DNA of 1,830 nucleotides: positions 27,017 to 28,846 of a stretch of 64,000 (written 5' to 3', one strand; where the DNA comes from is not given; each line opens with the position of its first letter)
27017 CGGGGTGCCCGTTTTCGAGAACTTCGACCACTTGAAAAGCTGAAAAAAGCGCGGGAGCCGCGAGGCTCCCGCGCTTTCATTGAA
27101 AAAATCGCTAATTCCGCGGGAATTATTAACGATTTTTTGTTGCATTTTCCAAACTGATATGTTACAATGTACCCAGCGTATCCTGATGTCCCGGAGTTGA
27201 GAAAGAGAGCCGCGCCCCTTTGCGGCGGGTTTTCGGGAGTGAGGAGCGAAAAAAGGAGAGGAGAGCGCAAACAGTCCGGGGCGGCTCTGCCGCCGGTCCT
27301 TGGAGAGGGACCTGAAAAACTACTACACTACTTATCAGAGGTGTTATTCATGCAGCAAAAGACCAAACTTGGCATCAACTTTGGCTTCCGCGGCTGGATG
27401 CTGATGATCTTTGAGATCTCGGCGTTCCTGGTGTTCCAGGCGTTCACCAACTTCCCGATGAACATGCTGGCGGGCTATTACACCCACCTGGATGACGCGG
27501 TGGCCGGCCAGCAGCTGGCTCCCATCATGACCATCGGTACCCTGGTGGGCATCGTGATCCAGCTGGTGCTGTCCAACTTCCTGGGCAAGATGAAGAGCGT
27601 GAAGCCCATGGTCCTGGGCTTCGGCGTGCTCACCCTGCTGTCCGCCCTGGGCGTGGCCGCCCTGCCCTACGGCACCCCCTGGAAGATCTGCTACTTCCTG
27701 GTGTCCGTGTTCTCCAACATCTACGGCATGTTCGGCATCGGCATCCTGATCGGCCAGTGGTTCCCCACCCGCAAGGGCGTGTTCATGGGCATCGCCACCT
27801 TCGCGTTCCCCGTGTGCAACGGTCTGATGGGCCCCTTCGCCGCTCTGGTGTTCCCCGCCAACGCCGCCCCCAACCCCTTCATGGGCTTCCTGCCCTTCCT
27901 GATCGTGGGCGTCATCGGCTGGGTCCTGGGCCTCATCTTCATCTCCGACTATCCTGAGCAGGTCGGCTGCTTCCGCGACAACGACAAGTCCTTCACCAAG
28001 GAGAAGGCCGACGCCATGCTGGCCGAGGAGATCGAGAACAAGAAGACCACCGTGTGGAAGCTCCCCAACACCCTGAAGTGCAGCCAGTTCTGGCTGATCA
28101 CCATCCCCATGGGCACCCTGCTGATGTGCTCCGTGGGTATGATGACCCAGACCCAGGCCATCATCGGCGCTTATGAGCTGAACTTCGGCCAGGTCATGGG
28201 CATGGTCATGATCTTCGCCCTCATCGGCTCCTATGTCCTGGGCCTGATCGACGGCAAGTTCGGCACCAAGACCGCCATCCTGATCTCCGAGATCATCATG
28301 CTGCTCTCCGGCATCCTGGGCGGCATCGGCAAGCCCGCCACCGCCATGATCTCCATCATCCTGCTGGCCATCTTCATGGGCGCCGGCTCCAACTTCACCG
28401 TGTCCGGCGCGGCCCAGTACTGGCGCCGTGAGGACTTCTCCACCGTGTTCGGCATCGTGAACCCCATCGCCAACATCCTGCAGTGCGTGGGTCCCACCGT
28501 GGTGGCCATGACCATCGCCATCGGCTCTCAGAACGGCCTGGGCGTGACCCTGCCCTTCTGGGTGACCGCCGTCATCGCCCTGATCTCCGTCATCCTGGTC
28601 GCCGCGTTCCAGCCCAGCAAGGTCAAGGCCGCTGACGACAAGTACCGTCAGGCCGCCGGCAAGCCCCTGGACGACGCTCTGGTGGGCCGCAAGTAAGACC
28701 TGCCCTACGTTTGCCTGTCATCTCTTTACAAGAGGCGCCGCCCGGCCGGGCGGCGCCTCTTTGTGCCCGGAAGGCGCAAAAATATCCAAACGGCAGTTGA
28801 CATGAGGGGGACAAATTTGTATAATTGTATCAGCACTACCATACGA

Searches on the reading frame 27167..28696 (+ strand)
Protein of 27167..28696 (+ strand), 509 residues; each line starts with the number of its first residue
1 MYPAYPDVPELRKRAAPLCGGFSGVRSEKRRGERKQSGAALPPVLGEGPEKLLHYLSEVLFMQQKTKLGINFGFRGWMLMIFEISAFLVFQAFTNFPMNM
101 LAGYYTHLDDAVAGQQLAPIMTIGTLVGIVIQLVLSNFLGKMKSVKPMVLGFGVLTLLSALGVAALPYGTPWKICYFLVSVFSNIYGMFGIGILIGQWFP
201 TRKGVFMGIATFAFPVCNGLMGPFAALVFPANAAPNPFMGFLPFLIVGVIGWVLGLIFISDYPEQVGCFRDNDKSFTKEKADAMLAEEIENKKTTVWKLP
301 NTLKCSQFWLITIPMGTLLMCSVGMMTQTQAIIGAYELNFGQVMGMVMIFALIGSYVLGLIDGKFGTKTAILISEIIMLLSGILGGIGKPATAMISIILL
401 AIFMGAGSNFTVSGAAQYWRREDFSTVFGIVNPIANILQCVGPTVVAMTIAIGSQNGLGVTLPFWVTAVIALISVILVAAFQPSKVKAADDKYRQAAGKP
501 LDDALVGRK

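Call 4: search_protein_families(library=pfam, proteins=[window:27167-28696:+], max_evalue=0.01)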
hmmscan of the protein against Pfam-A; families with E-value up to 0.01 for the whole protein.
window:27167-28696:+ (509 aa): 1 family
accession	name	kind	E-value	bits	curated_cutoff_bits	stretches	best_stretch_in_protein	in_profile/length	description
PF07690.21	MFS_1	-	4.6e-15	55.8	33.4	3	311-489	4-179/347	Major Facilitator Superfamily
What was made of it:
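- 27167..28696 (+): MFS transporter. The true start is probably internal, near residue 62. PF07690, E 4.6e-15 (call 4).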

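Call 5: search_protein_families(library=ncbifam, proteins=[window:27167-28696:+], max_evalue=0.001)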
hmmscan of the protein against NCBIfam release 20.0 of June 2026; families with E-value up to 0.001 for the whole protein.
window:27167-28696:+ (509 aa): 0 families
